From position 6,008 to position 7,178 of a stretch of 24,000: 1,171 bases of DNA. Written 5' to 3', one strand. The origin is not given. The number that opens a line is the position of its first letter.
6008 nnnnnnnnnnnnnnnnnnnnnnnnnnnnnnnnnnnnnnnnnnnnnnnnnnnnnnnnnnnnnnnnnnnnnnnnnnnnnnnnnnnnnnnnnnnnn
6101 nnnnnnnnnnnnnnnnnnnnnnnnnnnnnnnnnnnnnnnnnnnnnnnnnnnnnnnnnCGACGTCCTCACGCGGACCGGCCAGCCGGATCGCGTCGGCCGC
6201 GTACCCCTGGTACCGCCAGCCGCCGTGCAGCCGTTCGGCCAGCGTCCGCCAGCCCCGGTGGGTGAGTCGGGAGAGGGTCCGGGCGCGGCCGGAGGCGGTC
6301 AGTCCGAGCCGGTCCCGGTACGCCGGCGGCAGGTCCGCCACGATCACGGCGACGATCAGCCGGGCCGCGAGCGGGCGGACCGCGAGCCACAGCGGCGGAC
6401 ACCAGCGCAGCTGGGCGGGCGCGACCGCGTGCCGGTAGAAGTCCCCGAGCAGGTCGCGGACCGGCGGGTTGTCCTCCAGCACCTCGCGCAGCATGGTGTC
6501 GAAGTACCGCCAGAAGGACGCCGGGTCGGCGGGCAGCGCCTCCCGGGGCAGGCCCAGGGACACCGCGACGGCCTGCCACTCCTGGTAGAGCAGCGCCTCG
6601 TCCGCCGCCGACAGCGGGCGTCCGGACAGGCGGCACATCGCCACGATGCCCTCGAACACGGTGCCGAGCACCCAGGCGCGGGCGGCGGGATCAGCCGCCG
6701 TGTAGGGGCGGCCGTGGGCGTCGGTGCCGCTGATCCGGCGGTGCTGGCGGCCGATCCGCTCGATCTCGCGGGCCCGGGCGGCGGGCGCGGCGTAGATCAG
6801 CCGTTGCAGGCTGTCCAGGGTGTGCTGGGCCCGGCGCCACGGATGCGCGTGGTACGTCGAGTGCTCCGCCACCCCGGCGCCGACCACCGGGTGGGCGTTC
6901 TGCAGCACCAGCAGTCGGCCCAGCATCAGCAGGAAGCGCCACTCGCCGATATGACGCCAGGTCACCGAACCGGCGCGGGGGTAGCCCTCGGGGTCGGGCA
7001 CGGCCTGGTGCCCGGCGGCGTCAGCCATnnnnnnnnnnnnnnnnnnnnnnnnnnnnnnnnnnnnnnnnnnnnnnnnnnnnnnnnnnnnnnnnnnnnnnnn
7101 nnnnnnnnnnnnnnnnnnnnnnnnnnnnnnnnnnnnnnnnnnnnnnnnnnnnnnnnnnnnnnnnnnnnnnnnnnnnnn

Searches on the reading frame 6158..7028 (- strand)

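Call 34: search_solved_structures(query=window:6158-7028:-, max_evalue=10, show_alignments=4)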
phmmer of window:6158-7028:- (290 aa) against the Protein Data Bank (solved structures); distinct sequences matched with E-value up to 10: 3.
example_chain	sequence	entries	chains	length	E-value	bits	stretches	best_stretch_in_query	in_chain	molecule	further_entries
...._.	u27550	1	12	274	1.1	11.4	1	157-190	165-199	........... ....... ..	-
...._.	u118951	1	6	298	1.3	11.2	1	157-190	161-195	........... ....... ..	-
2v9p_A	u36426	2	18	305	1.3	11.2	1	157-190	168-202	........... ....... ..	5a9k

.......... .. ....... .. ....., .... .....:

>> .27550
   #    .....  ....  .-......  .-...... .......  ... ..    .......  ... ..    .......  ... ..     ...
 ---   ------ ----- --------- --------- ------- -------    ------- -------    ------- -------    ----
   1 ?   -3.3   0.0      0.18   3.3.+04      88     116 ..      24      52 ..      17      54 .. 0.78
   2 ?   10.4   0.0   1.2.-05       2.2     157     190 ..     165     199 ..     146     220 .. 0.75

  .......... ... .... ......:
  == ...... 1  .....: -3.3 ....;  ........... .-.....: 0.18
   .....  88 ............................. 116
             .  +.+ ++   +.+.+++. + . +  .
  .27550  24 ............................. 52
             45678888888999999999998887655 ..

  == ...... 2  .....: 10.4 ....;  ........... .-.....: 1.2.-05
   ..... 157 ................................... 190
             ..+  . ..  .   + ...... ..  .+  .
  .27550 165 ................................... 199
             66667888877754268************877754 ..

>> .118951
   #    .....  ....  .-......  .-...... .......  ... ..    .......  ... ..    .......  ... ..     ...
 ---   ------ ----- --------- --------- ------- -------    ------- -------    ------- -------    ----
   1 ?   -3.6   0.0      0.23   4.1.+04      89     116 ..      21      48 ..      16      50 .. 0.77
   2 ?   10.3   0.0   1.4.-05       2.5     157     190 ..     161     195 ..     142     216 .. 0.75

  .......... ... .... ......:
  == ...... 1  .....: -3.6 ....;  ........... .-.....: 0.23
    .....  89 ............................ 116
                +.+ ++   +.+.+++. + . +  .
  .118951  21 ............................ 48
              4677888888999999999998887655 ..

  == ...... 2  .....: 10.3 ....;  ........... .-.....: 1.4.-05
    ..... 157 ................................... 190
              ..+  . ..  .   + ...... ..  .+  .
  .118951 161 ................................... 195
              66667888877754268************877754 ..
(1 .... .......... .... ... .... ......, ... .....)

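Call 39: search_solved_structures(query=A4, max_evalue=10, show_alignments=3)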
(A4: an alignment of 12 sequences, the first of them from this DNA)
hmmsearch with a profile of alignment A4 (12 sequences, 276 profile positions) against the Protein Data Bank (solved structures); distinct sequences matched with E-value up to 10: 4.
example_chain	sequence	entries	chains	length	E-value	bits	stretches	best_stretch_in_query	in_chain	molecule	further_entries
3jvo_A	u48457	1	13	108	0.065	15.9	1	171-255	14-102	Gp6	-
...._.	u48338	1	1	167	0.73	12.4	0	116-154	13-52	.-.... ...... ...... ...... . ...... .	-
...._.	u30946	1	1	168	1.5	11.4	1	96-158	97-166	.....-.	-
3cer_A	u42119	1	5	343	2.3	10.8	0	43-119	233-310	Possible exopolyphosphatase-like protein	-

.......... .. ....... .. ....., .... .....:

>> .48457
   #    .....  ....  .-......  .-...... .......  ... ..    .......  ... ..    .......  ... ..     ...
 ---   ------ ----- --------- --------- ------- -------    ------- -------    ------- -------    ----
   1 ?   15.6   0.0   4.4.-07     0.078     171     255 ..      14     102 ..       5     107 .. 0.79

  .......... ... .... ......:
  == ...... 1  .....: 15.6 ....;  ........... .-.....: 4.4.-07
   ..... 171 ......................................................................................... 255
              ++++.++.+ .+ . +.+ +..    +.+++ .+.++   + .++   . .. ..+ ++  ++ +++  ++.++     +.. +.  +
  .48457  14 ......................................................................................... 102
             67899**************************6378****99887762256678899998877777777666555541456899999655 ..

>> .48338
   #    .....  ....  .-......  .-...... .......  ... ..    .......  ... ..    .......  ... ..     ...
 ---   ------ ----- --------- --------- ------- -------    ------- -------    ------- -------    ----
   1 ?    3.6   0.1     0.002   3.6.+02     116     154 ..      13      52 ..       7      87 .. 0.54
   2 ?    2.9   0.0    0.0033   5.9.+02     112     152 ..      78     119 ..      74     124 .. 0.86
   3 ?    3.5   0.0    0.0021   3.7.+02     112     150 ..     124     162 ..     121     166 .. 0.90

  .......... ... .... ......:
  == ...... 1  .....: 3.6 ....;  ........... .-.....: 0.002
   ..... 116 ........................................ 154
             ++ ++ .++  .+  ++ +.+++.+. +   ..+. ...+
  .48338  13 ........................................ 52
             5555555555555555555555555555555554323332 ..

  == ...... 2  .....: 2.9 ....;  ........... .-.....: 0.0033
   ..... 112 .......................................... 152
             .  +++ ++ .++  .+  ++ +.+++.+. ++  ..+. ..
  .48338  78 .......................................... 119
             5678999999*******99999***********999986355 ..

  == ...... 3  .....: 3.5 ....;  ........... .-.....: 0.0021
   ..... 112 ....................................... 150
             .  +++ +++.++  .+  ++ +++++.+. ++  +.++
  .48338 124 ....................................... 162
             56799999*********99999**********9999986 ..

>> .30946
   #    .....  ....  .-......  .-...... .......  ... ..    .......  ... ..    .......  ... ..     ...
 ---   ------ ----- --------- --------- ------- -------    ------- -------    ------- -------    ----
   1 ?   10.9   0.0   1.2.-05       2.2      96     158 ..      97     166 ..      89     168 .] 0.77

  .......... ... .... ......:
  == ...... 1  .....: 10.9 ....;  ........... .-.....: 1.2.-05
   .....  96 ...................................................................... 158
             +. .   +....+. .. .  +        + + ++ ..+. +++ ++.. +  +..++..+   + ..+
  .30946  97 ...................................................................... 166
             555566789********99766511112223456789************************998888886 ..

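Call 58: predict_structure(alignment_id=A4)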
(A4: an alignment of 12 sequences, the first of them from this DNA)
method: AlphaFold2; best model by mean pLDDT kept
length: 285 residues; sequences in the alignment: 12
mean_pLDDT: 88.2   pTM: 0.86
mean pLDDT of the five models: 88.2, 88.0, 87.2, 87.0, 86.2
residues with pLDDT >= 90: 172; 70-90: 93; 50-70: 12; < 50: 8
segments of 3 or more residues with pLDDT < 50: 1-8
pLDDT, mean of each block of 10 residues (from residue 1): 43 82 92 92 94 79 73 88 89 87 92 92 96 96 97 93 94 97 93 86 80 87 93 95 94 95 83 86 83
secondary structure, 60 per line:
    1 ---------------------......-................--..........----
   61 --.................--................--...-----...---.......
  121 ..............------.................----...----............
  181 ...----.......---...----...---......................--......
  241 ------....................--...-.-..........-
elements in order: H22-27 H30-44 H47-56 H63-79 H82-97 E100-102 E108-110 H114-134 H141-157 H169-183 H188-194 H211-232 H235-240 H247-266 H275-284

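Call 60: fold_search(model_id=the predicted structure, library=pdb)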
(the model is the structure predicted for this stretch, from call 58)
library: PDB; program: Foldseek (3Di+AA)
matches with E <= 10: 122; with E <= 0.001: 0
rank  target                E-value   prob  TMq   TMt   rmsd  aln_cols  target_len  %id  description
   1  8s1j_B                1.3e-02  1.00  0.62  0.59   4.4       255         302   14  Crystal structure of t-anethole oxygenase from Stenotrophomonas maltophilia (released 2024-08-14)
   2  8s1j_A                3.6e-02  1.00  0.59  0.56   4.5       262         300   13  Crystal structure of t-anethole oxygenase from Stenotrophomonas maltophilia (released 2024-08-14)
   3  5o1l_B                1.8e-01  0.96  0.44  0.35  10.3       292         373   16  Structure of Latex Clearing Protein LCP in the open state with bound imidazole (released 2017-08-02)
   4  5o1l_A                1.8e-01  0.96  0.47  0.37  10.5       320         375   16  Structure of Latex Clearing Protein LCP in the open state with bound imidazole (released 2017-08-02)
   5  5o1m_A                2.6e-01  0.60  0.33  0.27  12.2       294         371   14  Structure of Latex Clearing Protein LCP in the closed state (released 2017-08-02)
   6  6mzf_Z                1.1e+00  0.10  0.16  0.11  19.0       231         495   13  Structural Basis of Tubulin Recruitment and Assembly by Microtubule Polymerases with Tumor Overexpressed Gene (TOG) Do (released 2018-11-28)
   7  8xx8_A                1.3e+00  0.07  0.15  0.16  19.0       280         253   16  Structure of Glycilhalorhodopsin from Salinarimonas soli (released 2024-10-16)
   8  8iy5_R                1.4e+00  0.07  0.18  0.17  19.8       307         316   11  ETB-Gi complex bound to endothelin-1 (released 2023-08-16)
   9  6mzf_S                1.6e+00  0.07  0.15  0.10  18.5       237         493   13  Structural Basis of Tubulin Recruitment and Assembly by Microtubule Polymerases with Tumor Overexpressed Gene (TOG) Do (released 2018-11-28)
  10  9db2_C                1.6e+00  0.08  0.18  0.15  17.0       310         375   12  Class Ia ribonucleotide reductase with mechanism-based inhibitor N3CDP (released 2024-11-06)
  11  8xx8_C                1.6e+00  0.07  0.16  0.17  19.0       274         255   15  Structure of Glycilhalorhodopsin from Salinarimonas soli (released 2024-10-16)
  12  7qji_A                1.7e+00  0.07  0.18  0.15  16.9       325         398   10  X-Ray Structure of apo-EleNRMT in complex with two Nanobodies at 4.1A (released 2022-02-02)
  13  7qia_A                1.7e+00  0.07  0.18  0.15  16.9       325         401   10  Structure of apo-EleNRMT in complex with two nanobodies at 3.5A (released 2021-12-29)
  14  7q4p_A                1.9e+00  0.10  0.17  0.19  18.0       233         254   13  U2 snRNP after ATP-dependent remodelling (released 2022-03-30)
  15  1mxr_A                1.9e+00  0.02  0.13  0.12  18.5       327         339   12  High resolution structure of Ribonucleotide reductase R2 from E. coli in its oxidised (Met) form (released 2003-03-25)
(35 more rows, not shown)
